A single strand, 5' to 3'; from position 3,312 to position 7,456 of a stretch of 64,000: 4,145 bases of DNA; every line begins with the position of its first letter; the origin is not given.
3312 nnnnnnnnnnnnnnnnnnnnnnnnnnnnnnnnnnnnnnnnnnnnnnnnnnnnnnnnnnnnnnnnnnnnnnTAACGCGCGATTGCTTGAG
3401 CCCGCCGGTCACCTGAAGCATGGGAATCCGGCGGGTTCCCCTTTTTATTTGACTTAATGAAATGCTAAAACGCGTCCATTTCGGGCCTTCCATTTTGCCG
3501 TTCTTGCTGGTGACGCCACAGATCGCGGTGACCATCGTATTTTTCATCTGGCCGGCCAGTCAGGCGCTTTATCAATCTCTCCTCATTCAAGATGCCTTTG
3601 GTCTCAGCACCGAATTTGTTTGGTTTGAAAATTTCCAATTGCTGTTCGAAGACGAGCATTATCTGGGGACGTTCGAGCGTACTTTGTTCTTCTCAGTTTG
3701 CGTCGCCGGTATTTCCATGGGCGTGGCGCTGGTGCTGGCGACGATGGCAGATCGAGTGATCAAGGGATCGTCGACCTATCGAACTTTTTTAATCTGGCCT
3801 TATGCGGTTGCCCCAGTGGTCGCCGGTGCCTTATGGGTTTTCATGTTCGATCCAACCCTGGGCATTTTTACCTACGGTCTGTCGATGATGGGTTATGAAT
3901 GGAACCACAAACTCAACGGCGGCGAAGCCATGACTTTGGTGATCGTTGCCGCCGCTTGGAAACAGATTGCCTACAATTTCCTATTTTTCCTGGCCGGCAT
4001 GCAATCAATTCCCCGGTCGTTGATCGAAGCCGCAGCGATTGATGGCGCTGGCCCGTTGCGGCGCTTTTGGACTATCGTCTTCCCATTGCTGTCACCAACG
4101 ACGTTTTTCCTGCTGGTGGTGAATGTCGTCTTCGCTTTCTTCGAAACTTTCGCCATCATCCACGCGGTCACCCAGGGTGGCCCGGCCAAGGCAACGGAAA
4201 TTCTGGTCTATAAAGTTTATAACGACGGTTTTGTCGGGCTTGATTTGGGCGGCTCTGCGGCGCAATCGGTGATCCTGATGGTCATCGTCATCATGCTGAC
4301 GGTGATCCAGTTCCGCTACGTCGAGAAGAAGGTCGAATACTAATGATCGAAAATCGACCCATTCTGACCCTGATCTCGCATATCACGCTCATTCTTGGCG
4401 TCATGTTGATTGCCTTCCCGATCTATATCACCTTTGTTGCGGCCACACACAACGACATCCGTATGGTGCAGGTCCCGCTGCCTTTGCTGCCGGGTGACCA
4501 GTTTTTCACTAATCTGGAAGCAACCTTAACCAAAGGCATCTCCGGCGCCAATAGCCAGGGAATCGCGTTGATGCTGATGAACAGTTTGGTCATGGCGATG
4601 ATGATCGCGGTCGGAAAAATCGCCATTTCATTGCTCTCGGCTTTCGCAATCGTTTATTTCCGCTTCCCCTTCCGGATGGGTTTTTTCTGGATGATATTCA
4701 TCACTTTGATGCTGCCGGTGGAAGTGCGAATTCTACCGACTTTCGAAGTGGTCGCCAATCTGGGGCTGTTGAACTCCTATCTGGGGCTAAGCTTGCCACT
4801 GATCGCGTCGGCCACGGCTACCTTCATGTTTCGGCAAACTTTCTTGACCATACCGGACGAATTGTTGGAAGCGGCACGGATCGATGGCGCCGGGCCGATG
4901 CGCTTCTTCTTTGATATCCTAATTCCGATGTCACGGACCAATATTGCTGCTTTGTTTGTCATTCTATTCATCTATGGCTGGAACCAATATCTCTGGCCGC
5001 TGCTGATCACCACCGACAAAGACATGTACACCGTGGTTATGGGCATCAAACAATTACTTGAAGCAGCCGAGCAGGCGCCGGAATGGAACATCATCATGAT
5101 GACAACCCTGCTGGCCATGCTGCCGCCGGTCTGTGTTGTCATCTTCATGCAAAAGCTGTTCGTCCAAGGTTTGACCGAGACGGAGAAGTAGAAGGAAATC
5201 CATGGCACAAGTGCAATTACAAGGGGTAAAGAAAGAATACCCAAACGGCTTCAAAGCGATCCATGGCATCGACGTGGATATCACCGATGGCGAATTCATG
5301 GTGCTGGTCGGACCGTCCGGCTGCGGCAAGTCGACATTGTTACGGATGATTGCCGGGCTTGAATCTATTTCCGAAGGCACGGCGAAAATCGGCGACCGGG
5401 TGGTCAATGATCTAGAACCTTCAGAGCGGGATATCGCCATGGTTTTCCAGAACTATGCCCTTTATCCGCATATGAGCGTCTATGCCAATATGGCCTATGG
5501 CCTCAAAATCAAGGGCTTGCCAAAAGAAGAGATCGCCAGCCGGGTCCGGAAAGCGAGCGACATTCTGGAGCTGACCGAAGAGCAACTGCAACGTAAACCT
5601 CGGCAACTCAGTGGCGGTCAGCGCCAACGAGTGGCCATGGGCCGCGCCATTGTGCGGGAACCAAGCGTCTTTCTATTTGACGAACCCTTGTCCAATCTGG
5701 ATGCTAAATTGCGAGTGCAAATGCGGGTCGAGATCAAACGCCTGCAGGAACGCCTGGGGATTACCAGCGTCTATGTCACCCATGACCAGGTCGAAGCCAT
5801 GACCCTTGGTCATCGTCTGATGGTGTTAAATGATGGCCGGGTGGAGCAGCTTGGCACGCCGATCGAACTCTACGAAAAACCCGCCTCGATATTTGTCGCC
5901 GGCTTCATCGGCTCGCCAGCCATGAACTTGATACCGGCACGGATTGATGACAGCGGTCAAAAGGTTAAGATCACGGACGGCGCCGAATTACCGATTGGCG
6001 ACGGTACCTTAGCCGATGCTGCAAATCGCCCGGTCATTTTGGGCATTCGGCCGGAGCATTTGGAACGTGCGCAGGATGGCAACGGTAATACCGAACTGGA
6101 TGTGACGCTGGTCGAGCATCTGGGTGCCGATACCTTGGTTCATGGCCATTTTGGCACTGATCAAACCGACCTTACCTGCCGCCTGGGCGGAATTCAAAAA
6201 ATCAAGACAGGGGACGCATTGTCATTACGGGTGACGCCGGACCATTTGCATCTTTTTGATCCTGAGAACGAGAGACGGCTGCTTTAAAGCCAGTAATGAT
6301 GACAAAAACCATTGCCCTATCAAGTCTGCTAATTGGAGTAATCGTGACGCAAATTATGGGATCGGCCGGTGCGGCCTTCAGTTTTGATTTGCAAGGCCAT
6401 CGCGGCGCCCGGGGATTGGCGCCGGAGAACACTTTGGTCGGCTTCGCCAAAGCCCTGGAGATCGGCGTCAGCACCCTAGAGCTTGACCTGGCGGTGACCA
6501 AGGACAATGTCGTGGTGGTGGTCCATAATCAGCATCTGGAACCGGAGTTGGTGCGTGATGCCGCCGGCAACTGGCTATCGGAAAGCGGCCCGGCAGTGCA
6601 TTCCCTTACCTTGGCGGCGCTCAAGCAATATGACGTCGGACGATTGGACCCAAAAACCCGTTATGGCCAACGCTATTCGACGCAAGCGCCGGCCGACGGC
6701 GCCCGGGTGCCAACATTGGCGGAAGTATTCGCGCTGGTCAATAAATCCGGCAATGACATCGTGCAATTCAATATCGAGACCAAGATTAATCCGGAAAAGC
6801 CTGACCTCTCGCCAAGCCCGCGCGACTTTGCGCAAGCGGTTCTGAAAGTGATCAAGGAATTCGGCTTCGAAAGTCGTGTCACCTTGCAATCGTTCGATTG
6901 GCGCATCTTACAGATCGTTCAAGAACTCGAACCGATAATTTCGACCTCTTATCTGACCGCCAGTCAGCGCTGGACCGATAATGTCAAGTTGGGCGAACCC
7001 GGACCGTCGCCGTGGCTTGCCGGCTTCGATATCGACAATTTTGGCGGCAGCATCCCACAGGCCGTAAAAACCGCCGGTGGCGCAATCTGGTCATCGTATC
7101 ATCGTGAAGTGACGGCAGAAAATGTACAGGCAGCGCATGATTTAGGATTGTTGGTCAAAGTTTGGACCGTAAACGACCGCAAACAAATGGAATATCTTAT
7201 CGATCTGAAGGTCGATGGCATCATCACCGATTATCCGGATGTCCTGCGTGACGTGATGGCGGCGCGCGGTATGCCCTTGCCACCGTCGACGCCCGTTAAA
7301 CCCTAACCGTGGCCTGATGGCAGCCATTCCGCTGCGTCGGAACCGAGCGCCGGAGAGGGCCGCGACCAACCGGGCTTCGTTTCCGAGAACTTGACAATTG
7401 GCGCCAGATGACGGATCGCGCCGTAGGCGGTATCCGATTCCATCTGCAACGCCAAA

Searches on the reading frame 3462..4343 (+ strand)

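Call 49: search_protein_families(library=pfam, proteins=[window:3462-4343:+], max_evalue=0.00001)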
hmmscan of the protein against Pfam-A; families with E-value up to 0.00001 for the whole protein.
window:3462-4343:+ (293 aa): 1 family
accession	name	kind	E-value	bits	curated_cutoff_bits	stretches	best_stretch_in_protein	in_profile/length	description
PF00528.27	BPD_transp_1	-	5.2e-16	59.3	26.4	1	93-292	9-183/184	Binding-protein-dependent transport system inner membrane component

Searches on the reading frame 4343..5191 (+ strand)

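Call 49: search_protein_families(library=pfam, proteins=[window:4343-5191:+], max_evalue=0.00001)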
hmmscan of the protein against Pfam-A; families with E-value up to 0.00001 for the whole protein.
window:4343-5191:+ (282 aa): 1 family
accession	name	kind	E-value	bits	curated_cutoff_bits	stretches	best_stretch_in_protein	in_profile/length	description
PF00528.27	BPD_transp_1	-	1e-17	64.9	26.4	1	94-277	3-182/184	Binding-protein-dependent transport system inner membrane component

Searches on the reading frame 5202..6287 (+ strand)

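Call 49: search_protein_families(library=pfam, proteins=[window:5202-6287:+], max_evalue=0.00001)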
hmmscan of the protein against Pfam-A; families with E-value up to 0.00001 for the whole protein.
window:5202-6287:+ (361 aa): 5 families
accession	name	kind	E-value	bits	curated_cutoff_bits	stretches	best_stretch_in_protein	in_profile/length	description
PF00005.33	ABC_tran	-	2.2e-32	113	25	1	21-163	2-136/137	ABC transporter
PF17912.7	OB_MalK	-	7e-15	56.1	27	1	237-287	1-53/53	MalK OB fold domain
PF08402.16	TOBE_2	-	1.6e-08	35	21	1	280-352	1-76/76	TOBE domain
PF02463.25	SMC_N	-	5.1e-06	26.5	40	1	15-200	8-205/220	RecF/RecN/SMC N terminal domain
PF13304.12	AAA_21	-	6.7e-06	26.8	27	0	32-65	1-26/304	AAA domain, putative AbiEii toxin, Type IV TA system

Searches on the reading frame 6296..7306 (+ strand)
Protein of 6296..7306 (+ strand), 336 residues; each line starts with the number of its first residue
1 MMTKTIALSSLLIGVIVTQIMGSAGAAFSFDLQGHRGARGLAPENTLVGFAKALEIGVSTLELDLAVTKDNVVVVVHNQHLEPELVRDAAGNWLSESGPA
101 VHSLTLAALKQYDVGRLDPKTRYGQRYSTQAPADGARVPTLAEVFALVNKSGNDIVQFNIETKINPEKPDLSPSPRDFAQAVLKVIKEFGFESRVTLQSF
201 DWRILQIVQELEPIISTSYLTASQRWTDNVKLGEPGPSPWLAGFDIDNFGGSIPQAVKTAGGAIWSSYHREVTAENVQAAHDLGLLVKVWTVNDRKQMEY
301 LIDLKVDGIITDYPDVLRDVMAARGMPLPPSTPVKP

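Call 49: search_protein_families(library=pfam, proteins=[window:6296-7306:+], max_evalue=0.00001)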
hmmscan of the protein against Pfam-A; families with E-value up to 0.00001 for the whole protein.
window:6296-7306:+ (336 aa): 2 families
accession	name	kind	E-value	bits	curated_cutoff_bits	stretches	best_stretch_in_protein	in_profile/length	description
PF03009.23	GDPD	-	2.5e-42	146.1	23.6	1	35-315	1-243/244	Glycerophosphoryl diester phosphodiesterase family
PF13653.12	GDPD_2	-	5.8e-06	27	27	0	289-315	4-30/30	Glycerophosphoryl diester phosphodiesterase family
